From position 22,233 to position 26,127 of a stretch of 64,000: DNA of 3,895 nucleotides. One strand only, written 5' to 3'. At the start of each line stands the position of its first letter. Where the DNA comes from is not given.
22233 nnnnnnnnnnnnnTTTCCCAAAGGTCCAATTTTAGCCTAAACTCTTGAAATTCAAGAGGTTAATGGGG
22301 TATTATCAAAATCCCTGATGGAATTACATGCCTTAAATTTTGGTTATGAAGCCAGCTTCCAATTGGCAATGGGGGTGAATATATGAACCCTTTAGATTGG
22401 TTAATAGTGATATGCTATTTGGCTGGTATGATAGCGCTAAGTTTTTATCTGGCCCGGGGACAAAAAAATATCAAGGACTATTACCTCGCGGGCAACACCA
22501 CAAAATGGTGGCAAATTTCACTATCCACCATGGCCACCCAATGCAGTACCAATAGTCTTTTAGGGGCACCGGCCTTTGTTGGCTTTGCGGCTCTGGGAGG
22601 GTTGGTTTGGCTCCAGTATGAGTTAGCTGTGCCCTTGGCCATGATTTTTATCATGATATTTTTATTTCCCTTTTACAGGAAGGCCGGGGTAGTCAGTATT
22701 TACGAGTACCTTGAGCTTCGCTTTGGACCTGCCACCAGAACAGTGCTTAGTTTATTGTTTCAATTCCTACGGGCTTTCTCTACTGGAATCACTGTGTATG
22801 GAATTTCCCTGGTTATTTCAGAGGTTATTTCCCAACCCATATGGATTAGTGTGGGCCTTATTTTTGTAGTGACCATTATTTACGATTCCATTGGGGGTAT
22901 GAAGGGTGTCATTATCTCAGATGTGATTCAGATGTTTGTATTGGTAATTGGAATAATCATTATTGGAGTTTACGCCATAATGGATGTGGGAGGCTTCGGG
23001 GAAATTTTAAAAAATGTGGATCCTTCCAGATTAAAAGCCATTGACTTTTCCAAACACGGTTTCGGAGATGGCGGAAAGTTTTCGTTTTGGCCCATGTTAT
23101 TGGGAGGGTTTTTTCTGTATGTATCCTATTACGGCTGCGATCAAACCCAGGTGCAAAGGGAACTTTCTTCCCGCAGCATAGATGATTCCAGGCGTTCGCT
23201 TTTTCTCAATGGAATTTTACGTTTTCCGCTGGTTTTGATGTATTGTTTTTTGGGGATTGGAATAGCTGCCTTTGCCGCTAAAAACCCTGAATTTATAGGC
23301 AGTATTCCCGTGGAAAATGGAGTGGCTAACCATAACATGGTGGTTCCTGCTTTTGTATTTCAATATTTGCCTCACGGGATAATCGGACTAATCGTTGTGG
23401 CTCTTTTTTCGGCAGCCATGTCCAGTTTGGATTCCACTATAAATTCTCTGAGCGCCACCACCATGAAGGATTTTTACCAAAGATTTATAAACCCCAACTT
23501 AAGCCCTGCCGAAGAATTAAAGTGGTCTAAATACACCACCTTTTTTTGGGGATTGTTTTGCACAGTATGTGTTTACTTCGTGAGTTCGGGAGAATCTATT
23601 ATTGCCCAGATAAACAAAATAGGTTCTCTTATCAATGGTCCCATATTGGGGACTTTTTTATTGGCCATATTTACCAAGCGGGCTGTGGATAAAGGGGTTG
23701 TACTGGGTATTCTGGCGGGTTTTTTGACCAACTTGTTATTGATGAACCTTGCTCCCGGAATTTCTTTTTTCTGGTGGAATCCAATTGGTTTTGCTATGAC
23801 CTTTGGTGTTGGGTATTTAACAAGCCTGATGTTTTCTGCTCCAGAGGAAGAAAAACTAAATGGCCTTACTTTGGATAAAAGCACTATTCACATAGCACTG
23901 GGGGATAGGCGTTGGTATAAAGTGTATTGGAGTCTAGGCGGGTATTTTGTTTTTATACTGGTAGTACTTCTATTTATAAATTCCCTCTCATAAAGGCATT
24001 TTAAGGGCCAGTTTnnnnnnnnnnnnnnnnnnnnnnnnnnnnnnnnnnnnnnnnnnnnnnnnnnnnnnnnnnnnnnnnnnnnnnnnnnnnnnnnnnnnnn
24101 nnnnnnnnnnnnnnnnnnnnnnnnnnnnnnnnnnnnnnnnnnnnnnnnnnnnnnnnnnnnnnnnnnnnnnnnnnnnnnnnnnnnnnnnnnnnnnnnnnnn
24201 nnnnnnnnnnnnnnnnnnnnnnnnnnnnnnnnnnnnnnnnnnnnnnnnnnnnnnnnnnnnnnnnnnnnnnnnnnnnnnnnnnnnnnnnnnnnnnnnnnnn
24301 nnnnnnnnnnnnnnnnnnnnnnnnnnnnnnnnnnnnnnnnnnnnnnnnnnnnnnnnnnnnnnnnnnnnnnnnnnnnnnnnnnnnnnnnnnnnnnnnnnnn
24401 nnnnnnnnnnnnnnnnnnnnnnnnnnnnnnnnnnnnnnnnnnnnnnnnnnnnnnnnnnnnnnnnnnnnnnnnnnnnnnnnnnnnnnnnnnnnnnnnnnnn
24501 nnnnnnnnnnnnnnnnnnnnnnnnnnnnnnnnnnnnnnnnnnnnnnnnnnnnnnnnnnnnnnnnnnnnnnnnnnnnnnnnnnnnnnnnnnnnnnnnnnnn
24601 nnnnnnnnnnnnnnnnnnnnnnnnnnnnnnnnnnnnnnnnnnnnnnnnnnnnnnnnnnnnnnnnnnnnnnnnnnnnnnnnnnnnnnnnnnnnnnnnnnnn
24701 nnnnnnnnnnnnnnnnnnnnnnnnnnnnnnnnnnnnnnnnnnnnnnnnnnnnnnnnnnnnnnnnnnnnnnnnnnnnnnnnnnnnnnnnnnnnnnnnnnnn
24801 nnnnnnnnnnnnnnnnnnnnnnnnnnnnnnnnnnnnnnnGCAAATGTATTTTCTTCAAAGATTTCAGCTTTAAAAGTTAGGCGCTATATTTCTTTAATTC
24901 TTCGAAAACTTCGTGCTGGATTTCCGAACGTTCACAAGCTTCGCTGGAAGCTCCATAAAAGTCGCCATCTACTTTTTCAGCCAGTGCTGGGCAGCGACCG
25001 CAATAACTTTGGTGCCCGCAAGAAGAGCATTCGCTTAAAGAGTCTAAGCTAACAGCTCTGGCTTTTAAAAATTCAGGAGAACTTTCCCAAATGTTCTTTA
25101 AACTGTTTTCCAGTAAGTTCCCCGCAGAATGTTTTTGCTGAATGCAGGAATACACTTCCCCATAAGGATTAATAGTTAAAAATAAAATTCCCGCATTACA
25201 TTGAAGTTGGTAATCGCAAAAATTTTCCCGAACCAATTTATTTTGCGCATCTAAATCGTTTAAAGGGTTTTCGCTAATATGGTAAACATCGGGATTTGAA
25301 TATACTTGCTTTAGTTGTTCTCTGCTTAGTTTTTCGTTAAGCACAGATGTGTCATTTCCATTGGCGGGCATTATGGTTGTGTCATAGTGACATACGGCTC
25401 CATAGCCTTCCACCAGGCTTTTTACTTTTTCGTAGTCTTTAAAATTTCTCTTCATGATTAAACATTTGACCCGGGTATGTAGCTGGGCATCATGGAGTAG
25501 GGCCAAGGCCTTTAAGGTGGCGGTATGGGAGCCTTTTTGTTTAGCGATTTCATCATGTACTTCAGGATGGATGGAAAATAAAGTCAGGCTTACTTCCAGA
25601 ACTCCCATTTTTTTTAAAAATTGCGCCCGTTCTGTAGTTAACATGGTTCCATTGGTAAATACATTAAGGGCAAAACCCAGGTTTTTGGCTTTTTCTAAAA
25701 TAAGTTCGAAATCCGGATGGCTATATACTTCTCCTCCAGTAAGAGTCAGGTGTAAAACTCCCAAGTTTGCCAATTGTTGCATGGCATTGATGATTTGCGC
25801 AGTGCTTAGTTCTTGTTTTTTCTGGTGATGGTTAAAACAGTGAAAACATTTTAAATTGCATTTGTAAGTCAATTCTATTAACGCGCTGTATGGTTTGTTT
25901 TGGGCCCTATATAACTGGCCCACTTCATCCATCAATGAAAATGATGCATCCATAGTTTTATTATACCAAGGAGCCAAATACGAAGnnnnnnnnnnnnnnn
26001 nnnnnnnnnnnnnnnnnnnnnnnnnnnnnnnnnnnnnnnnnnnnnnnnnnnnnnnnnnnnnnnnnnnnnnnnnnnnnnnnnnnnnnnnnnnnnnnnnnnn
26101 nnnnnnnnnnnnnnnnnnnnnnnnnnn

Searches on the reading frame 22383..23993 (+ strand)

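Call 9: search_protein_families(library=pfam, proteins=[window:22383-23993:+], max_evalue=0.001)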
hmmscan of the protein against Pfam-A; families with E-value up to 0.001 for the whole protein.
window:22383-23993:+ (536 aa): 1 family
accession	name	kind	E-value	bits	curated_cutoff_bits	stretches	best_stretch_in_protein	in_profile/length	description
PF00474.23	SSF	-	6.7e-47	160.7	22.8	1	33-446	1-406/406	Sodium:solute symporter family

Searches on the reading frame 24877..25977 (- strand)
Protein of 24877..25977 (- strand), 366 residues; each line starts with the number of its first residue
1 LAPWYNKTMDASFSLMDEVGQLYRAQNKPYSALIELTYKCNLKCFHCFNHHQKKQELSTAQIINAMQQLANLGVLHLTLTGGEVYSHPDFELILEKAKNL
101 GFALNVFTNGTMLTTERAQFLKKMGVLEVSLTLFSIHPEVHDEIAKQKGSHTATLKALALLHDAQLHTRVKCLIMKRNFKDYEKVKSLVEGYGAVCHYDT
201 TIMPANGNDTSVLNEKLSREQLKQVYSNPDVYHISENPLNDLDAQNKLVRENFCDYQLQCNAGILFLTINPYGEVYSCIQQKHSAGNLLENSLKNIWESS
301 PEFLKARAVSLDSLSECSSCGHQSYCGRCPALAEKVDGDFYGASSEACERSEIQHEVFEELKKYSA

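Call 9: search_protein_families(library=pfam, proteins=[window:24877-25977:-], max_evalue=0.001)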
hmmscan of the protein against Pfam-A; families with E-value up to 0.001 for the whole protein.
window:24877-25977:- (366 aa): 3 families
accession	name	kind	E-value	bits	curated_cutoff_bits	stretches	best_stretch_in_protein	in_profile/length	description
PF04055.27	Radical_SAM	-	9.2e-25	88.2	29.5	1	34-176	1-152/166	Radical SAM superfamily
PF13186.11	SPASM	-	6.6e-10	39.6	21.5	1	260-320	1-66/67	Iron-sulfur cluster-binding domain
PF13353.11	Fer4_12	-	0.00042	21.1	22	0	39-116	14-97/137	4Fe-4S single cluster domain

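Call 51: search_protein_families(library=ncbifam, proteins=[window:24877-25977:-], max_evalue=0.01)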
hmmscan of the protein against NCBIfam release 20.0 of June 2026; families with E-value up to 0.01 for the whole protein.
window:24877-25977:- (366 aa): 70 families (the best 25 are shown)
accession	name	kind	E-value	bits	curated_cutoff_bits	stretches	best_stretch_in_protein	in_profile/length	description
TIGR03962.1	mycofact_rSAM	equivalog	9.9e-38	130.2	265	1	21-329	3-313/339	mycofactocin radical SAM maturase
TIGR04055.1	rSAM_NirJ2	equivalog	4.4e-37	128.3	500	1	37-348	7-322/326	putative heme d1 biosynthesis radical SAM protein NirJ2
TIGR04545.1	rSAM_ahbD_hemeb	equivalog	6.4e-35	121.2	500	2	35-225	5-197/339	heme b synthase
TIGR02109.1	PQQ_syn_pqqE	equivalog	3.3e-33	115.1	381.35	1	27-363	4-345/358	pyrroloquinoline quinone biosynthesis protein PqqE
TIGR04053.2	TIGR04053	equivalog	2.5e-32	112.6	395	2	25-198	3-182/366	TIGR04053 family radical SAM/SPASM domain-containing protein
NF050035.1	rSAM_WgK_link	exception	5e-30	104.7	650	2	28-215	7-198/367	radical SAM/SPASM peptide maturase WgkB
TIGR04250.1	SCM_rSAM_ScmE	equivalog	6e-30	104.3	400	2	29-189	2-165/358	SynChlorMet cassette radical SAM/SPASM protein ScmE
NF012164.0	AlbA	equivalog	5.4e-29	100.9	850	1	29-329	112-411/442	subtilosin maturase AlbA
TIGR04303.1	GeoRSP_rSAM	equivalog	3e-28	99.3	400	1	37-342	12-319/325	GeoRSP system radical SAM/SPASM protein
TIGR04054.1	rSAM_NirJ1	equivalog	8.7e-27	93.7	650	2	35-225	41-232/387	putative heme d1 biosynthesis radical SAM protein NirJ1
TIGR04051.1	rSAM_NirJ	equivalog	1.3e-25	90.1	515.45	1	35-192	7-166/354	heme d1 biosynthesis radical SAM protein NirJ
TIGR04347.1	pseudo_SAM_Halo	equivalog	5.7e-25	88.4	525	1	27-202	36-214/390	TIGR04347 family pseudo-SAM/SPASM protein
TIGR04340.1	rSAM_ACGX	hypoth_equivalog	9.2e-25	87.6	400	1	33-346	6-336/341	radical SAM/SPASM domain protein, ACGX system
NF045574.1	sacti_mat_StsB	exception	1.2e-24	87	625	1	35-349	101-415/466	StsB family radical SAM/SPASM domain sactipeptide maturase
TIGR04403.1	rSAM_skfB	equivalog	8.8e-24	84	300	1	28-305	102-373/402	sporulation killing factor system radical SAM maturase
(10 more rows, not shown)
